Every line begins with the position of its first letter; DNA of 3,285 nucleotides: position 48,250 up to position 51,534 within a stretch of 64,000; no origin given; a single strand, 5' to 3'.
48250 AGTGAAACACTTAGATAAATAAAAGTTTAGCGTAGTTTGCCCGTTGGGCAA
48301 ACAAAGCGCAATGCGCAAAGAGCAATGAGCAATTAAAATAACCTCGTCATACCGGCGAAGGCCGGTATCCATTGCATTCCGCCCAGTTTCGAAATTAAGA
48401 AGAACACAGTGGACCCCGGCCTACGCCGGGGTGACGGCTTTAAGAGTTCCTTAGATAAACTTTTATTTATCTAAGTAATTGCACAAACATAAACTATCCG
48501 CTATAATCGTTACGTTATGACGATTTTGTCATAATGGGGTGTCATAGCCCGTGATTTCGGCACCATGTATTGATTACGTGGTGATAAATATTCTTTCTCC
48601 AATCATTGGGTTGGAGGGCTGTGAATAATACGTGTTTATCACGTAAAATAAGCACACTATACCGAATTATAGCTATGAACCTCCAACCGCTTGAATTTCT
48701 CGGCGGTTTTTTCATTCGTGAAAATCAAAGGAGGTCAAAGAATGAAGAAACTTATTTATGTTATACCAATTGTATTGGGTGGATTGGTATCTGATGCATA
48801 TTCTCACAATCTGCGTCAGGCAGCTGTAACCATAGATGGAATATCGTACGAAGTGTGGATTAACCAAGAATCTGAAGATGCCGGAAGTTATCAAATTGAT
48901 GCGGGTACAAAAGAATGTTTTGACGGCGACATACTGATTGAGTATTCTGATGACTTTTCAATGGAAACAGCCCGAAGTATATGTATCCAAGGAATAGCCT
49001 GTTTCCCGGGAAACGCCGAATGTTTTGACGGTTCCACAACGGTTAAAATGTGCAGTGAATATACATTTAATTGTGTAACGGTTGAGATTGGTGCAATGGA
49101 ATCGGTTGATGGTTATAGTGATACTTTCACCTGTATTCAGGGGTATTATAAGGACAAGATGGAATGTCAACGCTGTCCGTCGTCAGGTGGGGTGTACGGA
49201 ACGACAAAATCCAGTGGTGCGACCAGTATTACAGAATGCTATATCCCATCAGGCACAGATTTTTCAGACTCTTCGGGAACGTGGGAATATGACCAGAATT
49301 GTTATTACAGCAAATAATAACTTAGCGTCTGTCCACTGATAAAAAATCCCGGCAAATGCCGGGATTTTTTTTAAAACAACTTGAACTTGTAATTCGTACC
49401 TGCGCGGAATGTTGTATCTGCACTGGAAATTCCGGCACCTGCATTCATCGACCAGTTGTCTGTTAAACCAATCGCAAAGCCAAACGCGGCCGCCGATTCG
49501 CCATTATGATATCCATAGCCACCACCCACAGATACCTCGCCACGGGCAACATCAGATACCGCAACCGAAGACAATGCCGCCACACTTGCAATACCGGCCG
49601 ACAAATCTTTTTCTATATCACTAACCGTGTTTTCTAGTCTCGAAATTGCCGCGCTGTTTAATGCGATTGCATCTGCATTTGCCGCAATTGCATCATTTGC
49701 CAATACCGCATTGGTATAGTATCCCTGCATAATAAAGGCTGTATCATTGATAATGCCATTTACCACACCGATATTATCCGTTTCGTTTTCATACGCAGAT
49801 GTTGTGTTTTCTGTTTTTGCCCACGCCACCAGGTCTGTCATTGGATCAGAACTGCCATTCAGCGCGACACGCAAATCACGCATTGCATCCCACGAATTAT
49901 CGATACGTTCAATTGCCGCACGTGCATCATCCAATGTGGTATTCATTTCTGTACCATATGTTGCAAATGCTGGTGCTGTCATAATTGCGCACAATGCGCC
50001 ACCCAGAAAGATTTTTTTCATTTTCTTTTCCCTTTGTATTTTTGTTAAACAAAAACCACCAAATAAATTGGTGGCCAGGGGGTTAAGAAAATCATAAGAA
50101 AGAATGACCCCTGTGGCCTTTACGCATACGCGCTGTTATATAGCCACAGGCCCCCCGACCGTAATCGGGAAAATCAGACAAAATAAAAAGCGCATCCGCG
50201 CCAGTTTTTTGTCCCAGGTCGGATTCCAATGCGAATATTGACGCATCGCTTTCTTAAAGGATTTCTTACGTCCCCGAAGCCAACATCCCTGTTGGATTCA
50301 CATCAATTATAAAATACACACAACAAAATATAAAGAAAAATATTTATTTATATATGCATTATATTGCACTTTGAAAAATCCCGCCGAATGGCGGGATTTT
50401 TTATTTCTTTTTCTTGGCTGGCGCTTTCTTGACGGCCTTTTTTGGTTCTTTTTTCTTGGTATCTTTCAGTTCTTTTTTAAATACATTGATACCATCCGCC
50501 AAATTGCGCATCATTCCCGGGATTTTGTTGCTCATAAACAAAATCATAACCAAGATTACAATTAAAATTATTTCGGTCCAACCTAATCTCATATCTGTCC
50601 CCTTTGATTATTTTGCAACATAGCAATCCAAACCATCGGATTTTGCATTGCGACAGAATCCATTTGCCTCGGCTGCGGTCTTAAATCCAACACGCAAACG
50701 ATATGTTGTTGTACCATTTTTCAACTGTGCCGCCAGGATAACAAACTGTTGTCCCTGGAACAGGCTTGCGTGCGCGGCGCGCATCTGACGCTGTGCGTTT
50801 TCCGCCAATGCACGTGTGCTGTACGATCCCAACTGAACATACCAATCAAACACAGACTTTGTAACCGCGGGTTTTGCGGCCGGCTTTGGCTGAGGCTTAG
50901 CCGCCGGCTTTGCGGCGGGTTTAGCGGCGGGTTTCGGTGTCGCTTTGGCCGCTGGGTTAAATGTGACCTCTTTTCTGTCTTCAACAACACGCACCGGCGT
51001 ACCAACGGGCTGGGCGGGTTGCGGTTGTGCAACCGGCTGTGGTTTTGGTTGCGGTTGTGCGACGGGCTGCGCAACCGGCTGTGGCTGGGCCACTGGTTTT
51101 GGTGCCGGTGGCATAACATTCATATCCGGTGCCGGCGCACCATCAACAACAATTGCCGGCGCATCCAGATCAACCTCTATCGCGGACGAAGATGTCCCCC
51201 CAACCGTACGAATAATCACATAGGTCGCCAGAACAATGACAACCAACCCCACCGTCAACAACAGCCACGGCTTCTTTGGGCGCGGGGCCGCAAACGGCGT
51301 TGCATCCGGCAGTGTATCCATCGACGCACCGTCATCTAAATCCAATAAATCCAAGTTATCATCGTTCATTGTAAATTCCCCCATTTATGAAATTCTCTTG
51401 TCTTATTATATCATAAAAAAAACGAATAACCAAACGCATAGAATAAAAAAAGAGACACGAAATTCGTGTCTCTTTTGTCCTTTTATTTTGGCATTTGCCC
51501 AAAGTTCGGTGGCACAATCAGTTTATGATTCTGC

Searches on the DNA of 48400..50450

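Call 7: search_rna_families(source=window, start=48400, end=50450, threshold=evalue, max_evalue=10, show_alignments=3)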
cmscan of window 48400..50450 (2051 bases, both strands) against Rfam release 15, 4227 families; matches with E-value up to 10: 55.
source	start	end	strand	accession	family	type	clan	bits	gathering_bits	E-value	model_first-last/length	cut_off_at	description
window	50065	50160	-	RF02221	sRNA-Xcc1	Gene; sRNA;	-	40.3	53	4.2e-05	1-87/87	no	sRNA-Xcc1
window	49297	49375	+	RF02064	STnc370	Gene; sRNA;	-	30.7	54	0.13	1-71/71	no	Enterobacterial sRNA STnc370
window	49288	49371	+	RF00512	Leu_leader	Cis-reg; leader;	-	30.6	50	0.00081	1-148/148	no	Leucine operon leader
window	50338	50407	+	RF02064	STnc370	Gene; sRNA;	-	30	54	0.17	1-71/71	no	Enterobacterial sRNA STnc370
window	49230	49376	+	RF02053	STnc430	Gene; sRNA;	-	29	47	0.054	1-162/162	no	Enterobacterial sRNA STnc430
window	50327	50409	+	RF01772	rnk_pseudo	Cis-reg; leader;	-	27.7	55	0.047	1-108/108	no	Pseudomonas rnk leader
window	49336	49394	-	RF02064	STnc370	Gene; sRNA;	-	27.2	54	0.68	1-71/71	no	Enterobacterial sRNA STnc370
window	50333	50433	-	RF01770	rimP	Cis-reg; leader;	-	26.4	47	0.15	1-102/102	no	Gammaprotebacteria rimP leader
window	49341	49372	-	RF02621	BSnc120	Gene; sRNA;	-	26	114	0.0036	39-70/88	no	Brucella sRNA 120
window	50322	50405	+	RF00368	sroB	Gene; sRNA;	-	25.5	44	1.8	1-83/83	no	sroB RNA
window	50315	50403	+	RF02452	ncr1575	Gene; sRNA;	-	24.9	60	0.78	1-212/212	no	Bacillus sRNA ncr1575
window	49335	49416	-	RF02053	STnc430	Gene; sRNA;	-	24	47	0.61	1-162/162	no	Enterobacterial sRNA STnc430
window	49285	49374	+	RF02449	ncr1015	Gene; sRNA;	-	23.7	60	1.9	1-121/121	no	Bacillus sRNA ncr1015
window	49343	49368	-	RF01772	rnk_pseudo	Cis-reg; leader;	-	23.4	55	0.42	73-100/108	no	Pseudomonas rnk leader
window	49332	49372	+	RF02399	NsiR1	Gene; sRNA;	-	23.2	39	0.1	1-60/60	no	Nitrogen stress-induced RNA 1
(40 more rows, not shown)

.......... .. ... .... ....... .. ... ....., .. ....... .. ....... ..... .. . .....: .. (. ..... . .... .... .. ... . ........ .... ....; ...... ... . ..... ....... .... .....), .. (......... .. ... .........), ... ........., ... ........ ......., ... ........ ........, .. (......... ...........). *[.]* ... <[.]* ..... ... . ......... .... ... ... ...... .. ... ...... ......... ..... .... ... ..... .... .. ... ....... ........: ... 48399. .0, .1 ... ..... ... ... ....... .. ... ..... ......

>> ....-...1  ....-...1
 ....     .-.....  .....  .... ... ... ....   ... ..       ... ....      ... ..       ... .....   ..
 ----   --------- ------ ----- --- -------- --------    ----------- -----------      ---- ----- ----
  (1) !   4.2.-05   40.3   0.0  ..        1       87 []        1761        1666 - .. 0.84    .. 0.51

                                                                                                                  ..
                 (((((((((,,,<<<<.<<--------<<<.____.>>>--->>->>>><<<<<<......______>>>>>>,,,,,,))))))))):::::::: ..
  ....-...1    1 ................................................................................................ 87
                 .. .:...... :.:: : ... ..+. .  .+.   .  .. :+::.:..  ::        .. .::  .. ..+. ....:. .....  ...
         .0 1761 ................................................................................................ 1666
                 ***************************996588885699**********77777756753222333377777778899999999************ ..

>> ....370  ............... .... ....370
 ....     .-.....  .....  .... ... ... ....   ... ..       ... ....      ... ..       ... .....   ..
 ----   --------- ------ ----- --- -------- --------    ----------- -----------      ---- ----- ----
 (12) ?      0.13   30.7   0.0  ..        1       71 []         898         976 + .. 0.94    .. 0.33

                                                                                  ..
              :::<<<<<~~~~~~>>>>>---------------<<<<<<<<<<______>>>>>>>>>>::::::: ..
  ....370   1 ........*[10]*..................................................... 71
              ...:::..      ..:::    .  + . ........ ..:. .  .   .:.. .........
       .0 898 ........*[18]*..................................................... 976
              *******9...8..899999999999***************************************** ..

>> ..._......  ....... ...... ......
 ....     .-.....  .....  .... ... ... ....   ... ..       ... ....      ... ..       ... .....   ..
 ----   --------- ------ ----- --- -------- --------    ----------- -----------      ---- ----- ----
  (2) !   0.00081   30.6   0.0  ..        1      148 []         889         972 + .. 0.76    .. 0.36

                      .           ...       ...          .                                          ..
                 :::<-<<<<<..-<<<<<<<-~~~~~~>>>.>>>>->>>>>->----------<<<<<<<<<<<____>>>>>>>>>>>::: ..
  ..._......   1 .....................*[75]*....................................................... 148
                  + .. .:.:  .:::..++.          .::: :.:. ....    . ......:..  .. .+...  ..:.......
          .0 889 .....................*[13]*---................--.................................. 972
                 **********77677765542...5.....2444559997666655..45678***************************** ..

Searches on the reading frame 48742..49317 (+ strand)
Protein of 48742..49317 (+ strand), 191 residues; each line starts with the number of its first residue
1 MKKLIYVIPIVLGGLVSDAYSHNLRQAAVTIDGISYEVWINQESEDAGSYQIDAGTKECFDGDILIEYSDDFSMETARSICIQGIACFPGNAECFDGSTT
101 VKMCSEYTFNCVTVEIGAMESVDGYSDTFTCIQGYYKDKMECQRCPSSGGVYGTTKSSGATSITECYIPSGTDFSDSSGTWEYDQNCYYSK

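Call 23: search_protein_families(library=pfam, proteins=[window:48742-49317:+], max_evalue=0.01)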
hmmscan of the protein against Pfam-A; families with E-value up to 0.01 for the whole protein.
window:48742-49317:+ (191 aa): 1 family
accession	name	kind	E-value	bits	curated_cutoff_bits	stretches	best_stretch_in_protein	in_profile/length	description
PF07699.19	Ephrin_rec_like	-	0.00025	21.2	23.1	1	131-166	14-48/48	Tyrosine-protein kinase ephrin type A/B receptor-like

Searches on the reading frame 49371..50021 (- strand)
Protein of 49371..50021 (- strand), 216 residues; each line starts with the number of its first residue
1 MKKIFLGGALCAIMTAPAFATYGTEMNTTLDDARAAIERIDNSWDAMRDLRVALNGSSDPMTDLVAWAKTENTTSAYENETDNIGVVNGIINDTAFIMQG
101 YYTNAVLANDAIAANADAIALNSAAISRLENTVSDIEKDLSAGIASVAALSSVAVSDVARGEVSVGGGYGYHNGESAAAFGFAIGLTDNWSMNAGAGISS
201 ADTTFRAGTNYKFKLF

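Call 23: search_protein_families(library=pfam, proteins=[window:49371-50021:-], max_evalue=0.01)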
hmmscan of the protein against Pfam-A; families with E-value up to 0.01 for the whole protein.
window:49371-50021:- (216 aa): 1 family
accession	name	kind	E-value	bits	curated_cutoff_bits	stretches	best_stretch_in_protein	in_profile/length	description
PF03895.21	YadA_anchor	-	7.3e-11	42.4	22.7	1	158-213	4-60/60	YadA-like membrane anchor domain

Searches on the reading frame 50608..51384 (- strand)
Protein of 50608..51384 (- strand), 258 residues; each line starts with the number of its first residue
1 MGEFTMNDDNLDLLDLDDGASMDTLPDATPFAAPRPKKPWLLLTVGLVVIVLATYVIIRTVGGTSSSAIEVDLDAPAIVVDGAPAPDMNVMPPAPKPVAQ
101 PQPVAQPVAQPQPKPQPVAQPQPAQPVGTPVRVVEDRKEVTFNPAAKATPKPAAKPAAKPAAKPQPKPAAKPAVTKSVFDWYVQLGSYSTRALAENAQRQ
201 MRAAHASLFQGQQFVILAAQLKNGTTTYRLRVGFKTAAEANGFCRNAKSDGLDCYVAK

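Call 23: search_protein_families(library=pfam, proteins=[window:50608-51384:-], max_evalue=0.01)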
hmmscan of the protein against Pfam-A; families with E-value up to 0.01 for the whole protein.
window:50608-51384:- (258 aa): 1 family
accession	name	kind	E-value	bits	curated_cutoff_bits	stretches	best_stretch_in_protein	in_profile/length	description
PF05036.18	SPOR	-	2.4e-13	50.6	21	1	180-257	4-75/76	SPOR domain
